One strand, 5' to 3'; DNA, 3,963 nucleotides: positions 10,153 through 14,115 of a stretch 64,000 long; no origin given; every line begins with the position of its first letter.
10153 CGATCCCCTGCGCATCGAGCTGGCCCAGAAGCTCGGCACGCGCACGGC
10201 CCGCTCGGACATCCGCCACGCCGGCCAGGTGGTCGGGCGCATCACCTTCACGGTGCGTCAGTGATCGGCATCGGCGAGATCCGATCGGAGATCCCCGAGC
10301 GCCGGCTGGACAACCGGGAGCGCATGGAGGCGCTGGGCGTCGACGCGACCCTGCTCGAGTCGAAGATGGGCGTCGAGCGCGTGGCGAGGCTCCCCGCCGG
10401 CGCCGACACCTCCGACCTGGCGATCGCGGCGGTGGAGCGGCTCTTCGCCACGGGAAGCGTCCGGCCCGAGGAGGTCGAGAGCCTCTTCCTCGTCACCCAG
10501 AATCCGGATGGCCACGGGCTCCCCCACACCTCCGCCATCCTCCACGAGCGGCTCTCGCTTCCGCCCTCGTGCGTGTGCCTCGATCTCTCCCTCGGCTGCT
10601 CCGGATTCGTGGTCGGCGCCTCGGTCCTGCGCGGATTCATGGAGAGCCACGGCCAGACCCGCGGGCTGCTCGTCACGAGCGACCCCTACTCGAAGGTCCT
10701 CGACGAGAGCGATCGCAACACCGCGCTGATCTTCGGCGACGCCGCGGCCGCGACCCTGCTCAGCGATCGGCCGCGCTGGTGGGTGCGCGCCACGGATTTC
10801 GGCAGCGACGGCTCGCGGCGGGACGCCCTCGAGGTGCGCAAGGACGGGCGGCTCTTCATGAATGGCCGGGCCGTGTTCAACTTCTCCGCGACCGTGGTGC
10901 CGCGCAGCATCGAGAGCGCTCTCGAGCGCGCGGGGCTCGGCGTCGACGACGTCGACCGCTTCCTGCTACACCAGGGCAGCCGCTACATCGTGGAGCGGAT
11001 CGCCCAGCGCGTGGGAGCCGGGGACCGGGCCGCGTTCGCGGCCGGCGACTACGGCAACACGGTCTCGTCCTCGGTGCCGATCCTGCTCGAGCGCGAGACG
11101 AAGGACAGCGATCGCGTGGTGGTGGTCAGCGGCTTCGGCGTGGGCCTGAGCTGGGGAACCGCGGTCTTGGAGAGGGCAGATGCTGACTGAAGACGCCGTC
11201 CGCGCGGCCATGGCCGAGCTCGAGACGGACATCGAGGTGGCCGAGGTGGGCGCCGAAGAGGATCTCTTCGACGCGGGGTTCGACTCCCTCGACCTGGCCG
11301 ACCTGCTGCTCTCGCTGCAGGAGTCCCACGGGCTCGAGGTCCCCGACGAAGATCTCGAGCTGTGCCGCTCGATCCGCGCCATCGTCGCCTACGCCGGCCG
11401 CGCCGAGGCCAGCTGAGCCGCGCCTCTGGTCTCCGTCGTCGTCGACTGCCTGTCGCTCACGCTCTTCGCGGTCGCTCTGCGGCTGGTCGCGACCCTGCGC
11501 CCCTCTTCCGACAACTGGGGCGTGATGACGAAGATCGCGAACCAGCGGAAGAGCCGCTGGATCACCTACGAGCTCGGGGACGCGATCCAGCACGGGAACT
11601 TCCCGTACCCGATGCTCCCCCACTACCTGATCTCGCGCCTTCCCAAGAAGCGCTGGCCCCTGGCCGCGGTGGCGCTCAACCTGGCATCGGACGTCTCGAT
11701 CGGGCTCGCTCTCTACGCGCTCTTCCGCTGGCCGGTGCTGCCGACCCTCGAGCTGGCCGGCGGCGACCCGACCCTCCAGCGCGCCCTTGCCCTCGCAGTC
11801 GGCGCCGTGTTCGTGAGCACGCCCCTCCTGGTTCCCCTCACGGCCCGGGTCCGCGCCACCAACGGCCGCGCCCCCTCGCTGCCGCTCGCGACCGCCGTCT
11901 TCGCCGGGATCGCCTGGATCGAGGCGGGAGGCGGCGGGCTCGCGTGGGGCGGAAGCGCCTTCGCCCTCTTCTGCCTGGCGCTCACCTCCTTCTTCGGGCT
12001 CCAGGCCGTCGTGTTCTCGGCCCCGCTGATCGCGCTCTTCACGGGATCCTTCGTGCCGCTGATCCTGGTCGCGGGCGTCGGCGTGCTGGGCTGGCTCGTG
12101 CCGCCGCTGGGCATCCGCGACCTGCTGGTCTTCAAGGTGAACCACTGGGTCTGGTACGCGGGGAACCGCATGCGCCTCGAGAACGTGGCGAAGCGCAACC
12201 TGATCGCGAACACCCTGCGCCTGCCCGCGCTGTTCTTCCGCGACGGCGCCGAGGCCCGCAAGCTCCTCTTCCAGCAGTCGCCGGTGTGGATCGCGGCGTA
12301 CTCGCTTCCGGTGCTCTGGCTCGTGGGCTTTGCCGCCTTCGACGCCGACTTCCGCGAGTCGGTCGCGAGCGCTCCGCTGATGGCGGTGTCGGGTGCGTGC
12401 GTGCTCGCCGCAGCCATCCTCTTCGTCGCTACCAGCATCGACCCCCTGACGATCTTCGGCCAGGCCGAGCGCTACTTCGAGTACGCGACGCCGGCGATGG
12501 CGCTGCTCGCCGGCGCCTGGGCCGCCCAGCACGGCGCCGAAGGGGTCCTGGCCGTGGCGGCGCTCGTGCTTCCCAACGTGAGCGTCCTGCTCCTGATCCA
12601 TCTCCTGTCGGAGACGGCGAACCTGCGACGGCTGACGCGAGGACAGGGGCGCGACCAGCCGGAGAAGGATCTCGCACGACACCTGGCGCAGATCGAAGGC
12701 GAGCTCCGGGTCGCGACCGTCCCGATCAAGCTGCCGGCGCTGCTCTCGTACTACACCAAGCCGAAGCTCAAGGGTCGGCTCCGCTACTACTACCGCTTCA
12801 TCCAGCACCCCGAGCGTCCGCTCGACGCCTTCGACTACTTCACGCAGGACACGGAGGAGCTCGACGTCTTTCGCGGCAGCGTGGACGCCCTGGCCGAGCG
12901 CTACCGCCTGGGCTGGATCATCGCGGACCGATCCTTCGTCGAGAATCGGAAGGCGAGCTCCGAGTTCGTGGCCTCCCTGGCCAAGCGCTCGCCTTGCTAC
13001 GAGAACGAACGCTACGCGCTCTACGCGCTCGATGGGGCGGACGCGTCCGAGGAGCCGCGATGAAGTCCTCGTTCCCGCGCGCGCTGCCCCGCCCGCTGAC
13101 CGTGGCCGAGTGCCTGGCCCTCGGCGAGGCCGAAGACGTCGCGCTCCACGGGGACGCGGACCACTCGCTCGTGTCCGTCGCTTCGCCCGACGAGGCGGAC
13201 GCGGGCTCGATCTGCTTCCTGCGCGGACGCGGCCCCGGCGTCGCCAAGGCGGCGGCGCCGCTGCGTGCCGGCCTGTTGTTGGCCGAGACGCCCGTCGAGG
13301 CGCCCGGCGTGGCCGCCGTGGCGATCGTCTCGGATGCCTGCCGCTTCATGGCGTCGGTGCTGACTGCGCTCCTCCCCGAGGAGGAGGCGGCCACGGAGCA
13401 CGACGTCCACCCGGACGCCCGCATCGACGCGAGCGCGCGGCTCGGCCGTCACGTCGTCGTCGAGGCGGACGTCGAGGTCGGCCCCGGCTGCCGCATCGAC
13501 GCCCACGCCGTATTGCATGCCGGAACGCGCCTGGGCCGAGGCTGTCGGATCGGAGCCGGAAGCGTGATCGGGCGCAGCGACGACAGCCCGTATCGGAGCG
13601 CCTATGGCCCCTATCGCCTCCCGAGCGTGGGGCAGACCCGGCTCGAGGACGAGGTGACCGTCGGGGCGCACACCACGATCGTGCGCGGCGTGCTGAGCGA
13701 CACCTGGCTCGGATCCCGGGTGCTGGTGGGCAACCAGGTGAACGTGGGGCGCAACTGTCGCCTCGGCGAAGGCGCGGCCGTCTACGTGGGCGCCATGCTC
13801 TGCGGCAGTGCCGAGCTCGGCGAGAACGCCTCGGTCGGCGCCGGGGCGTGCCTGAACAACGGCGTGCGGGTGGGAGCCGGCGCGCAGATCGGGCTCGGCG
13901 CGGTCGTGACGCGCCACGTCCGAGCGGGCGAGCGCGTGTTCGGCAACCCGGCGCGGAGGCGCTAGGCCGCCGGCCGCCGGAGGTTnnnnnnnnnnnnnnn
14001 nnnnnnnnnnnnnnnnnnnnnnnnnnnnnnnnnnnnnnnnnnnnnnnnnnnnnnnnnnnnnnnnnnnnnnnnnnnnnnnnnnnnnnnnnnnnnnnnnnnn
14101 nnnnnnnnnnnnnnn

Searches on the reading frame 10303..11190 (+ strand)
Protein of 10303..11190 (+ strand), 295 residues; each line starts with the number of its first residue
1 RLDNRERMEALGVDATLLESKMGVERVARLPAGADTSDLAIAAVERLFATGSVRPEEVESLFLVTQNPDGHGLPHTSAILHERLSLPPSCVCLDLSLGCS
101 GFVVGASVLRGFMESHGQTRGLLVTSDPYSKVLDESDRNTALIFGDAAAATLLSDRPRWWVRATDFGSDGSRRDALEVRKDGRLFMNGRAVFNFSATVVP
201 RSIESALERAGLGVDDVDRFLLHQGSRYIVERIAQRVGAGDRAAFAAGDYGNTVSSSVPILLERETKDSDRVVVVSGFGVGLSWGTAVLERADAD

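Call 101: search_protein_families(library=pfam, proteins=[window:10303-11190:+], max_evalue=0.01)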
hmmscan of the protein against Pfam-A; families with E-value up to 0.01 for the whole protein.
window:10303-11190:+ (295 aa): 3 families
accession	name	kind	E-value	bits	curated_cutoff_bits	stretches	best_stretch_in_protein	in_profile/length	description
PF08545.16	ACP_syn_III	-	1.7e-17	63.5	24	1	93-170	1-80/80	3-Oxoacyl-[acyl-carrier-protein (ACP)] synthase III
PF08541.16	ACP_syn_III_C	-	3.1e-17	63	26.6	1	207-290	1-89/90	3-Oxoacyl-[acyl-carrier-protein (ACP)] synthase III C terminal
PF08392.18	FAE1_CUT1_RppA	-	0.0001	22.2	27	1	33-158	80-208/290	FAE1/Type III polyketide synthase-like protein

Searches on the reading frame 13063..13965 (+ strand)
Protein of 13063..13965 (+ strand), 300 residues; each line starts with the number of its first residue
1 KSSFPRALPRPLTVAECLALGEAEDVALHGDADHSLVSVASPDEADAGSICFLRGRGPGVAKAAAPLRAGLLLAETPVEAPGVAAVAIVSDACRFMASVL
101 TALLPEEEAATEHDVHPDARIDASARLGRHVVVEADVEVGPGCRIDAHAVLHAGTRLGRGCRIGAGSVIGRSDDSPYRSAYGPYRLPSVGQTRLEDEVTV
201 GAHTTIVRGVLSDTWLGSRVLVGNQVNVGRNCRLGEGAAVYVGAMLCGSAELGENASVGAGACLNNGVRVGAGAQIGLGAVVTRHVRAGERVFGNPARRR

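Call 101: search_protein_families(library=pfam, proteins=[window:13063-13965:+], max_evalue=0.01)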
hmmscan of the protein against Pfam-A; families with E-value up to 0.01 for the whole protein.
window:13063-13965:+ (300 aa): 4 families
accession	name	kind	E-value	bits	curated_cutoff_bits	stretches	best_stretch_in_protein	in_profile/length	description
PF00132.30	Hexapep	-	1.1e-21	76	27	4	136-171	1-36/36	Bacterial transferase hexapeptide (six repeats)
PF25084.1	LbH_EIF2B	-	5.7e-11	42.8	54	1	193-276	17-105/105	EIF2B subunit epsilon LbH domain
PF14602.12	Hexapep_2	-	2.8e-08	33.8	27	1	138-170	3-33/34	Hexapeptide repeat of succinyl-transferase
PF24894.1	Hexapep_GlmU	-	0.00051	20.5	23.3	0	117-165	39-85/104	GlmU-like, C-terminal hexapeptide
